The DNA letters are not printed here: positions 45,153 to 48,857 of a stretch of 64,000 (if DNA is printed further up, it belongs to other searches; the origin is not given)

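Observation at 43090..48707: Low-GC 1134-aa orphan protein coupled to a 737-aa secreted adhesin-like protein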

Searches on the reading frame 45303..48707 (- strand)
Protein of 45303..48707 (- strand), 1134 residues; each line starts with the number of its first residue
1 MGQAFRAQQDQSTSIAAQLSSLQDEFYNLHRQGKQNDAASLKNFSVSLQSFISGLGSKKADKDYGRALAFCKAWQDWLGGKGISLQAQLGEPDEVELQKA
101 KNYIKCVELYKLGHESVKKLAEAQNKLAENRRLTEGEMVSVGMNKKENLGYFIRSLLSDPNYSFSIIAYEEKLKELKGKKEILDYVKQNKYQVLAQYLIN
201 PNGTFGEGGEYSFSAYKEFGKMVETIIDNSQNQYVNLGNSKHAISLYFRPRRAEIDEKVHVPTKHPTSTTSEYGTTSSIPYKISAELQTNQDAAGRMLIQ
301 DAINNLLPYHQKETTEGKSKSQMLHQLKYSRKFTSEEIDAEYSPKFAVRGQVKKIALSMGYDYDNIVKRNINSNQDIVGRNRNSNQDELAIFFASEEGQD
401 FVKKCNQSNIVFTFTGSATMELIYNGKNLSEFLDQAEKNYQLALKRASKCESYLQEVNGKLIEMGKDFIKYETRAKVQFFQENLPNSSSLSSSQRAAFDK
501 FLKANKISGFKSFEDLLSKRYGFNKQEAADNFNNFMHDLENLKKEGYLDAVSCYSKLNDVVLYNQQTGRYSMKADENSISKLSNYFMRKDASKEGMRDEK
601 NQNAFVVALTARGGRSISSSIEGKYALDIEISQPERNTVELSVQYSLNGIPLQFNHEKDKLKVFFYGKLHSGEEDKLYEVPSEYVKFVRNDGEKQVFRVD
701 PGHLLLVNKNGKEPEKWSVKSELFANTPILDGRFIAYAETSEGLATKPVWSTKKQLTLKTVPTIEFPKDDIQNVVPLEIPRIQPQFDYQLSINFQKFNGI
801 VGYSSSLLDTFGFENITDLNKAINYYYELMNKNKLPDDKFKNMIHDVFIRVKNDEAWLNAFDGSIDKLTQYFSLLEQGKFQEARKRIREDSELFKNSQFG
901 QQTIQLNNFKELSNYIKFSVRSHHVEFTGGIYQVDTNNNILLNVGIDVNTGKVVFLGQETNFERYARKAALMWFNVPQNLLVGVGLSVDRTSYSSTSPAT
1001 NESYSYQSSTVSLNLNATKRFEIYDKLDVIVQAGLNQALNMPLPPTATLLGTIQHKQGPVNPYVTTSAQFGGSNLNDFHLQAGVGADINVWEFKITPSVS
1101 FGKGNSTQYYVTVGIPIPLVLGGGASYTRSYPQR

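Call 4: search_protein_families(library=pfam, proteins=[window:45303-48707:-], max_evalue=0.01)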
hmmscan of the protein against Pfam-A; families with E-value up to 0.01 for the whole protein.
window:45303-48707:- (1134 aa): 0 families

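Call 6: find_homologous_proteins(query=window:45303-48707:-)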
Query window:45303-48707:- (1134 aa): 1 proteins with E <= 0.001 among 8000 candidates.
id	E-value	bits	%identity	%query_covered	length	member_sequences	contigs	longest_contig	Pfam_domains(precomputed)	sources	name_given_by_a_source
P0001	0.0e+0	2547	100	100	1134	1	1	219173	-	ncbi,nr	ncbi:MAG: hypothetical protein N3F07_00600 [Candidatus Micrarchaeota archaeon]|nr:hypothetical prote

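Call 9: search_protein_families(library=ncbifam, proteins=[window:45303-48707:-], max_evalue=0.1)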
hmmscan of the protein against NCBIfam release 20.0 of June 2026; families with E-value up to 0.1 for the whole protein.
window:45303-48707:- (1134 aa): 1 family
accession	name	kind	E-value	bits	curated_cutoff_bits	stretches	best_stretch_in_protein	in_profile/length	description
NF010666.0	PRK14063.1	equivalog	0.0074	16.4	111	0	819-849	30-60/78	exodeoxyribonuclease VII small subunit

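Call 20: search_solved_structures(query=window:45303-48707:-, max_evalue=10)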
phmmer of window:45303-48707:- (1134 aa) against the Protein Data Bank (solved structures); distinct sequences matched with E-value up to 10: 2.
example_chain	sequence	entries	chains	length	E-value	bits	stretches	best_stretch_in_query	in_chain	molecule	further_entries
9qu4_A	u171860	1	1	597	0.6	11.1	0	117-180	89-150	Immunoglobulin G-binding protein A,Choline/ethanolamine transporter FLVCR2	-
7fdj_A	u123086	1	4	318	2.2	9.3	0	149-190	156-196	Capsid protein,Immunoglobulin G-binding protein A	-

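Call 22: search_protein_representatives(protein=window:45303-48707:-)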
Query: 1134 residues. Proteins with E-value up to 0.001 (for the whole library): 13; up to 1e-10: 7; up to 1e-30: 5. The best 13 are listed.
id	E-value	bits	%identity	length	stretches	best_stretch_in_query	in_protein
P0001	0.0e+00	2547.0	100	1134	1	1-1134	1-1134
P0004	2.0e-96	340.5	36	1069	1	18-762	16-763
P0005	1.8e-81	291.0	35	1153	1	14-782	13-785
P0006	1.3e-58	215.4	50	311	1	13-255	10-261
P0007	6.5e-41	156.8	37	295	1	856-1125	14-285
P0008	2.1e-19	85.5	36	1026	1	388-637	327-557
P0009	1.2e-18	83.1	38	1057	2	395-655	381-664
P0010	1.5e-10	56.2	34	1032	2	384-538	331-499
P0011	7.5e-09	50.6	29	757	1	397-668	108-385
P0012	2.4e-07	45.6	31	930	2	376-485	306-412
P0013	5.1e-05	37.9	24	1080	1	395-661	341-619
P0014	8.5e-05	37.2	29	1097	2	378-508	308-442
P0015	1.2e-04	36.7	28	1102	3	387-467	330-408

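Call 26: find_homologous_proteins(query=A1, max_evalue=0.001)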
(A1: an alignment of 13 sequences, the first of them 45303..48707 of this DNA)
Query A1 (13 sequences) (1134 aa, profile of the alignment): 2 proteins with E <= 0.001 among 8000 candidates.
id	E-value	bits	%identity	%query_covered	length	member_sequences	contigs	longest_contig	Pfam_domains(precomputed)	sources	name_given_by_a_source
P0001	2.0e-286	972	100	100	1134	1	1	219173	-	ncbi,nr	ncbi:MAG: hypothetical protein N3F07_00600 [Candidatus Micrarchaeota archaeon]|nr:hypothetical prote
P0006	8.3e-69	251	52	18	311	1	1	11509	-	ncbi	ncbi:MAG: hypothetical protein QW275_00890, partial [Candidatus Anstonellaceae archaeon]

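Call 27: list_cluster_members(proteins=[P0004, P0005, P0008, P0009, P0010, P0011, P0012, P0013, P0014, P0015])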
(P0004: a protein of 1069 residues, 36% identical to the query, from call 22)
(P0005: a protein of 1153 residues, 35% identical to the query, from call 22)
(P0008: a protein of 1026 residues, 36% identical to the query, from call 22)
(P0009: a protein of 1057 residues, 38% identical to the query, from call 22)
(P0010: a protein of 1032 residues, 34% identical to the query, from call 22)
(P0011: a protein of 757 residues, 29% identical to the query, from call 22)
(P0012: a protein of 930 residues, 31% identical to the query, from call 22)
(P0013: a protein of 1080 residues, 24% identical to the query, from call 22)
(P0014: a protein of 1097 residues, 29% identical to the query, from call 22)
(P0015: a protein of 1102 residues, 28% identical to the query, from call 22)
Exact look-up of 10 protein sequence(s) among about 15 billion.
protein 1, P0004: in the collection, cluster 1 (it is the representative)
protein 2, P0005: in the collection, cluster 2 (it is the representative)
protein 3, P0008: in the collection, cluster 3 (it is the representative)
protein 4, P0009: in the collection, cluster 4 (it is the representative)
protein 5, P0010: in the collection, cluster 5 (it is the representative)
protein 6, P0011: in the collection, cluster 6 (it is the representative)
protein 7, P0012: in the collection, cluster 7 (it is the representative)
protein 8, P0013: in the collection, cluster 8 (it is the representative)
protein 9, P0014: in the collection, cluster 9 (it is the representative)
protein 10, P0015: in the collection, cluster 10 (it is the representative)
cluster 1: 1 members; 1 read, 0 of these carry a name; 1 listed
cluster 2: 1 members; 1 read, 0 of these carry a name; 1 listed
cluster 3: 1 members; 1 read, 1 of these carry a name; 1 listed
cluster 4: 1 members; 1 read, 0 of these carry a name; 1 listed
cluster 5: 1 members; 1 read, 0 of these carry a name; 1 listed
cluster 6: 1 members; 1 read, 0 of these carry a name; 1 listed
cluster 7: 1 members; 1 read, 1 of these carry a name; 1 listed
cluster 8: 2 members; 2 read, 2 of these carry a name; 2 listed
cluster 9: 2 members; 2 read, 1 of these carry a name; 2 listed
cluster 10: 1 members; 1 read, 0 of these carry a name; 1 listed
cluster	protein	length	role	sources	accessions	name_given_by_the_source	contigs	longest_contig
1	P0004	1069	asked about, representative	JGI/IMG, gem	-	-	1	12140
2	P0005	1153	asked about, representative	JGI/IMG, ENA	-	-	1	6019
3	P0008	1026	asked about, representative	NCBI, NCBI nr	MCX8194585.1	MAG: hypothetical protein N3G22_00540 [Candidatus Micrarchaeota archaeon] | hypothetical protein [Candidatus Micrarchaeota archaeon]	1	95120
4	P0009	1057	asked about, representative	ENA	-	-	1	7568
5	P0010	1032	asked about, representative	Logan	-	-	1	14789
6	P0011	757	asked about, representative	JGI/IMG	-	-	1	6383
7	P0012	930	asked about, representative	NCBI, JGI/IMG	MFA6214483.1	MAG: hypothetical protein WC717_04370 [Candidatus Micrarchaeia archaeon] | hypothetical protein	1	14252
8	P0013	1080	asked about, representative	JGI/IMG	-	hypothetical protein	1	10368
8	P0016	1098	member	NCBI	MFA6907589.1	MAG: hypothetical protein WC263_02070 [Candidatus Micrarchaeia archaeon]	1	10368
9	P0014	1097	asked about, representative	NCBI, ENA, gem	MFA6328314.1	MAG: hypothetical protein WCY41_02630 [Candidatus Micrarchaeia archaeon]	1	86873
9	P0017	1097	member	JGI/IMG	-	-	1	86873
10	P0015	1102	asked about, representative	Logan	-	-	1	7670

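Call 28: find_encoding_contigs(protein=P0014, flank=8000, max_places=2)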
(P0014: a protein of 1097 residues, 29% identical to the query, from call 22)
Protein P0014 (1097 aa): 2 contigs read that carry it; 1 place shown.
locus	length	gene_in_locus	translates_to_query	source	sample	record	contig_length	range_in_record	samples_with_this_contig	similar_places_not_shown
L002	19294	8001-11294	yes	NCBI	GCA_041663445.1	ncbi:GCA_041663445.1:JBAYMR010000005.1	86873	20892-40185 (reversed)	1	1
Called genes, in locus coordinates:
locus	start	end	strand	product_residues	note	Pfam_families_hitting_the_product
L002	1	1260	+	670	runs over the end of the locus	-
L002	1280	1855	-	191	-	PF01613:Flavin_Reduct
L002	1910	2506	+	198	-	-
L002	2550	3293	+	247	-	PF02535:Zip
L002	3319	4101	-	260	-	-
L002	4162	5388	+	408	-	PF00162:PGK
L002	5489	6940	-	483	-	-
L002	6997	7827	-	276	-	-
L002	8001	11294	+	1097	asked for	-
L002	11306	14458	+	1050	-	PF07705:CARDB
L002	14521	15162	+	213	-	-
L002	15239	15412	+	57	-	PF01192:RNA_pol_Rpb6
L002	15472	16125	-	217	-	PF01351:RNase_HII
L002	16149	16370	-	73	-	-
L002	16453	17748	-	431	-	PF04894:Nre_N, PF04895:Nre_C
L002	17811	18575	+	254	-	PF00590:TP_methylase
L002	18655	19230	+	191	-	PF01914:MarC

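Call 29: find_encoding_contigs(protein=P0006, flank=8000, max_places=2)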
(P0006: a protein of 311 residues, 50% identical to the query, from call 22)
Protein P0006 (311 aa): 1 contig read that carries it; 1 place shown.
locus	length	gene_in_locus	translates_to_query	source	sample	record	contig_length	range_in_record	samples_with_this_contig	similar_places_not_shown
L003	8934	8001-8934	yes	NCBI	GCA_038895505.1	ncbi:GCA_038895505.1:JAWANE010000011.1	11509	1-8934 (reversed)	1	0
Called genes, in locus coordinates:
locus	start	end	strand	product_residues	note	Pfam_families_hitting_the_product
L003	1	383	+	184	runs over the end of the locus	PF04011:LemA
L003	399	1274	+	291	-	PF01435:Peptidase_M48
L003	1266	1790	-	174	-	-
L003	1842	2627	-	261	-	PF04414:tRNA_deacylase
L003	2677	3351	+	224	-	PF00899:ThiF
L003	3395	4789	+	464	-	-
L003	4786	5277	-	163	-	PF01613:Flavin_Reduct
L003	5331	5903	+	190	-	-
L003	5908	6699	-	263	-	-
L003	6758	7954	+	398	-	PF00162:PGK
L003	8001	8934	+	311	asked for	?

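Call 44: find_encoding_contigs(protein=P0008, flank=8000, max_places=1)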
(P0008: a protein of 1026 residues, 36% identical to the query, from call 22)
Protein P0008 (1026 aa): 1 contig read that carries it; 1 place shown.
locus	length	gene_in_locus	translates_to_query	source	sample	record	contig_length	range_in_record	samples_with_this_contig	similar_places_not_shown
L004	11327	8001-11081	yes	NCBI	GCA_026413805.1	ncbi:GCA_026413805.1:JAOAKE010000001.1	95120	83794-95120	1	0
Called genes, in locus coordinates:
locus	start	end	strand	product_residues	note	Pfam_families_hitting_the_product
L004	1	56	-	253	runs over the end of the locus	PF01791:DeoC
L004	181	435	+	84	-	PF05239:PRC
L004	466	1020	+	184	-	PF04011:LemA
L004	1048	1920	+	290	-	PF01435:Peptidase_M48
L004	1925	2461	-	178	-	-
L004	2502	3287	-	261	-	PF04414:tRNA_deacylase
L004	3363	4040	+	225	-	PF00899:ThiF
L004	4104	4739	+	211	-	-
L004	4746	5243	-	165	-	PF01613:Flavin_Reduct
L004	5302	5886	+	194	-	-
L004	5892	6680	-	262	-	-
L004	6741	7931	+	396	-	PF00162:PGK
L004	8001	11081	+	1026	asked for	-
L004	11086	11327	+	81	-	?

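Call 45: find_encoding_contigs(protein=P0004, flank=8000, max_places=1)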
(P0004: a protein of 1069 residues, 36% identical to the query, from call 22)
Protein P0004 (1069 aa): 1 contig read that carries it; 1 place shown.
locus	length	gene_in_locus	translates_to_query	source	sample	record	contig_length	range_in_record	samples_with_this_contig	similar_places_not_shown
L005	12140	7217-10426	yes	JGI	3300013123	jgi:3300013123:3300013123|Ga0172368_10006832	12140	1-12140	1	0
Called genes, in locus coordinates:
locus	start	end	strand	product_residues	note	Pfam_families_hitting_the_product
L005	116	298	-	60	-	-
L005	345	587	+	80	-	-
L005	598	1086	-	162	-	PF01613:Flavin_Reduct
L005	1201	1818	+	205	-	-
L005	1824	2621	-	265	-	-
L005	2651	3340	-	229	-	-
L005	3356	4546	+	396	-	PF00162:PGK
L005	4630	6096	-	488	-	-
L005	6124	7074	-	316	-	-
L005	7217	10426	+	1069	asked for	-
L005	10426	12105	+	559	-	-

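Call 46: predict_structure(alignment_id=A1)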
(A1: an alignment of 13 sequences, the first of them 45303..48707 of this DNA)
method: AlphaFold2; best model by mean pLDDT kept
length: 1134 residues; sequences in the alignment: 13
mean_pLDDT: 63.9   pTM: 0.42
mean pLDDT of the five models: 63.9, 63.6, 62.8, 62.7, 60.7
residues with pLDDT >= 90: 116; 70-90: 476; 50-70: 152; < 50: 390
segments of 3 or more residues with pLDDT < 50: 1-11, 253-294, 330-340, 377-384, 589-595, 711-724, 756-823, 897-909, 923-1078, 1082-1084, 1089-1134
pLDDT, mean of each block of 10 residues (from residue 1): 35 74 91 84 90 81 87 89 74 86 90 84 83 70 85 87 88 88 90 94 87 89 83 58 83 35 25 27 27 56 75 79 59 39 71 84 87 56 62 92 91 87 85 89 84 88 88 89 81 88 88 87 88 86 75 81 82 84 66 47 69 72 86 82 89 79 82 77 80 81 61 43 50 85 78 55 32 25 24 24 29 38 49 61 67 67 78 71 68 51 38 53 34 32 36 29 32 34 28 27 24 25 36 30 24 30 43 45 47 42 42 38 33 30
secondary structure, 60 per line:
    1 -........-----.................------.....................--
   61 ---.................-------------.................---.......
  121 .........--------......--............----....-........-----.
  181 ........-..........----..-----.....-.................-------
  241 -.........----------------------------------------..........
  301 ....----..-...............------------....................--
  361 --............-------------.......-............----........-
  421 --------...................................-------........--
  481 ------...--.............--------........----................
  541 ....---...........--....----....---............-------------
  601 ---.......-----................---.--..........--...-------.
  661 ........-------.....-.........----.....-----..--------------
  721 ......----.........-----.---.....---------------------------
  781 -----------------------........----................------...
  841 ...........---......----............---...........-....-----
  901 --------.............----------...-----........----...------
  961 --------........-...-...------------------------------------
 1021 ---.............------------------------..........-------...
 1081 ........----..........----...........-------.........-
elements in order (helices of 4 or more, strands of 3 or more residues): H2-9 H15-31 H38-58 H64-80 H94-110 H114-129 E138-143 H146-157 E162-165 H167-174 H180-188 H190-199 H217-233 E242-250 H291-304 E312-326 H339-358 H363-374 H388-394 H396-407 E412-419 H429-463 E471-478 H492-504 H513-520 H525-544 H548-558 E561-564 E569-572 H576-587 H604-610 E616-631 E638-647 E650-652 E660-668 E676-680 E685-690 E695-699 H721-726 E731-739 E749-753 H804-811 H816-831 H838-851 H855-860 H865-876 H880-890 H892-895 H909-921 E932-934 E940-947 E952-954 E969-976 H1024-1036 E1061-1070 E1078-1088 E1093-1102 E1107-1117 E1125-1133
